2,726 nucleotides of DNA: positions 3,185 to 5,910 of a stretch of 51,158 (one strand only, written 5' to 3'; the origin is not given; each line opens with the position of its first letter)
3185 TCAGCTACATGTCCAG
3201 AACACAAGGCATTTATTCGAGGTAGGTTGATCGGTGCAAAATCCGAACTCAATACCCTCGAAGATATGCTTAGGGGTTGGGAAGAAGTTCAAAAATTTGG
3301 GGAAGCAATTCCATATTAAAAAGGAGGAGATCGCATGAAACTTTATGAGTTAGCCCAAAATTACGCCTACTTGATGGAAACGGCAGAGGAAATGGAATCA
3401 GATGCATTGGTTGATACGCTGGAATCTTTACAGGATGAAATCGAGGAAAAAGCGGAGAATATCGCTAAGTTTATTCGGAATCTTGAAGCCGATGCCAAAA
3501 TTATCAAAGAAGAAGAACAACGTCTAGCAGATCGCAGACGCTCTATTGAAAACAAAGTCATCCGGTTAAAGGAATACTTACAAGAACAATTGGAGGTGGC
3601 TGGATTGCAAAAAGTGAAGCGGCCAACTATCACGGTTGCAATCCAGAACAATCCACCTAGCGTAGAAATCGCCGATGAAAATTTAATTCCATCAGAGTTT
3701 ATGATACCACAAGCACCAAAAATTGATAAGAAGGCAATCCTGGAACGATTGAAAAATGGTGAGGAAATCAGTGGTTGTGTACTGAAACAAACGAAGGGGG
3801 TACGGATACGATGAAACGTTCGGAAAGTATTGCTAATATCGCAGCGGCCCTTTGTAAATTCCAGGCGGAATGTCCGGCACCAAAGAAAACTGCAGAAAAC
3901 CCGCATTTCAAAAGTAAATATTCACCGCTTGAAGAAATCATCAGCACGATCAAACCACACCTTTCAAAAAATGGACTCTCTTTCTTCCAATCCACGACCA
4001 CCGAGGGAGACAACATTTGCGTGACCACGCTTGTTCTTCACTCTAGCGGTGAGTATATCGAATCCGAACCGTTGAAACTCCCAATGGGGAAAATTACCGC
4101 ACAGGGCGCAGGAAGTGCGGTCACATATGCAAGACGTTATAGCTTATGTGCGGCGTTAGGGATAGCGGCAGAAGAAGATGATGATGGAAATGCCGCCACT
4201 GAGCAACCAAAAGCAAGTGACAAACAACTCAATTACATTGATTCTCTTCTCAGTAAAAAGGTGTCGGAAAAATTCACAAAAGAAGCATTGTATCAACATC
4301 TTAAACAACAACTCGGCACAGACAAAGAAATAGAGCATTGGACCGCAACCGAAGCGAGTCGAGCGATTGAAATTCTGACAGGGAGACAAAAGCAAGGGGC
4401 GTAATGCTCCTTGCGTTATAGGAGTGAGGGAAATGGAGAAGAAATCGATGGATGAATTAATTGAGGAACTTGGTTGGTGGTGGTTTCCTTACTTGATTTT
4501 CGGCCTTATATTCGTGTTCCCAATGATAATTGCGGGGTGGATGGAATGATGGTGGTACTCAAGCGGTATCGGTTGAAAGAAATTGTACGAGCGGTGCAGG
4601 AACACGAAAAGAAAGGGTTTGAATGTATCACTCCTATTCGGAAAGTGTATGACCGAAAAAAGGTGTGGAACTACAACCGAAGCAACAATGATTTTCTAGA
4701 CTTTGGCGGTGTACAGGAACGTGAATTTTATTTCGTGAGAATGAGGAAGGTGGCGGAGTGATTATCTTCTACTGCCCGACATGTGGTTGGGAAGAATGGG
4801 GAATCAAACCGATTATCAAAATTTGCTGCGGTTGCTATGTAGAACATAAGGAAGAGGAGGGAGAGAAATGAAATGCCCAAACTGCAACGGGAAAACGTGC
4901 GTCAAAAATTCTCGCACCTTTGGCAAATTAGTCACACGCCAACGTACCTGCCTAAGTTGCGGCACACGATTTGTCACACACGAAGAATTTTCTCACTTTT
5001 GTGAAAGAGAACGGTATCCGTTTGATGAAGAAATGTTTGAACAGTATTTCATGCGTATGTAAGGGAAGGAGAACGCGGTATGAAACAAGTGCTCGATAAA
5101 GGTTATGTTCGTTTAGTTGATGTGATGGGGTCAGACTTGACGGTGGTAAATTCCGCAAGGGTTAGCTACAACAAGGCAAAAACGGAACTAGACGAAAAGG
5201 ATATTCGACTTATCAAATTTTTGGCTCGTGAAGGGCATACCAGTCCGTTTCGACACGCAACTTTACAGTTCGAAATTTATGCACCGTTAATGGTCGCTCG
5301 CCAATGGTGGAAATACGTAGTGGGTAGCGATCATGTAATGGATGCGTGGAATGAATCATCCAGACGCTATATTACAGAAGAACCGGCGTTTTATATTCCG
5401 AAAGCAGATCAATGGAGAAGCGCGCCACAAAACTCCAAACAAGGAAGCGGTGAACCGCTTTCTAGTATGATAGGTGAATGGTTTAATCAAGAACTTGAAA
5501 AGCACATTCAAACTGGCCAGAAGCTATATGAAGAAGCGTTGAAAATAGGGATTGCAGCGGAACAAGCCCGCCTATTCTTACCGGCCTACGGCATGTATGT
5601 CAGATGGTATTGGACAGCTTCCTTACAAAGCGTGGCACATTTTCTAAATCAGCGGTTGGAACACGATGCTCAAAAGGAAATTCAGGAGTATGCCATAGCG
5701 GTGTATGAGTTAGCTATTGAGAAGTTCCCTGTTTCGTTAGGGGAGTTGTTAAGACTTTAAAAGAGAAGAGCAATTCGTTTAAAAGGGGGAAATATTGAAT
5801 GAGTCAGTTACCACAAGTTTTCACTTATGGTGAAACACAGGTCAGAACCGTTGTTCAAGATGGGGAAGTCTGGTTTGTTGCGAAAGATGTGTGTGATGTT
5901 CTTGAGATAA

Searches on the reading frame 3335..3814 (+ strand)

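Call 103: search_protein_families(library=pfam, proteins=[window:3335-3814:+], max_evalue=0.001)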
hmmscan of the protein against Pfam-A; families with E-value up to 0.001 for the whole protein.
window:3335-3814:+ (159 aa): 1 family
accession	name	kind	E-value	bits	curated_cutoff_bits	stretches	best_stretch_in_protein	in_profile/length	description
PF05565.16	Sipho_Gp157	-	4.7e-55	186.5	28.6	1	2-159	1-162/162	Siphovirus Gp157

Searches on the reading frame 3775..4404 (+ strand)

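Call 103: search_protein_families(library=pfam, proteins=[window:3775-4404:+], max_evalue=0.001)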
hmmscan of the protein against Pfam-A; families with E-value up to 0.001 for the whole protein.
window:3775-4404:+ (209 aa): 1 family
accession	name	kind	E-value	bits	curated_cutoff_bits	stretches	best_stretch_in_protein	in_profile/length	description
PF04404.17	ERF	-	5.2e-32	111.4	25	1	22-151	1-139/153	ERF superfamily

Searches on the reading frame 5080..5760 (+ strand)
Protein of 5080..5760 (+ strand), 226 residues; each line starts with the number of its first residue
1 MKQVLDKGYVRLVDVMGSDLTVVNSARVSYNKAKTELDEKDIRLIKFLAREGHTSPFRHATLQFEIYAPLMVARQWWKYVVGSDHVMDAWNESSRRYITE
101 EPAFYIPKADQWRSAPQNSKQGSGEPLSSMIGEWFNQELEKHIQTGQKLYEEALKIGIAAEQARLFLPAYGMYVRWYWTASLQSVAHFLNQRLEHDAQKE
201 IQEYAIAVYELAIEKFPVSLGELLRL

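Call 103: search_protein_families(library=pfam, proteins=[window:5080-5760:+], max_evalue=0.001)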
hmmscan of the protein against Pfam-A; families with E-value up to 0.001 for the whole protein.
window:5080-5760:+ (226 aa): 1 family
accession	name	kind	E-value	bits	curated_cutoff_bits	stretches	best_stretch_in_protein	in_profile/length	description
PF02511.20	Thy1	-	8e-40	137.1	24.8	1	11-218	1-191/191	Thymidylate synthase complementing protein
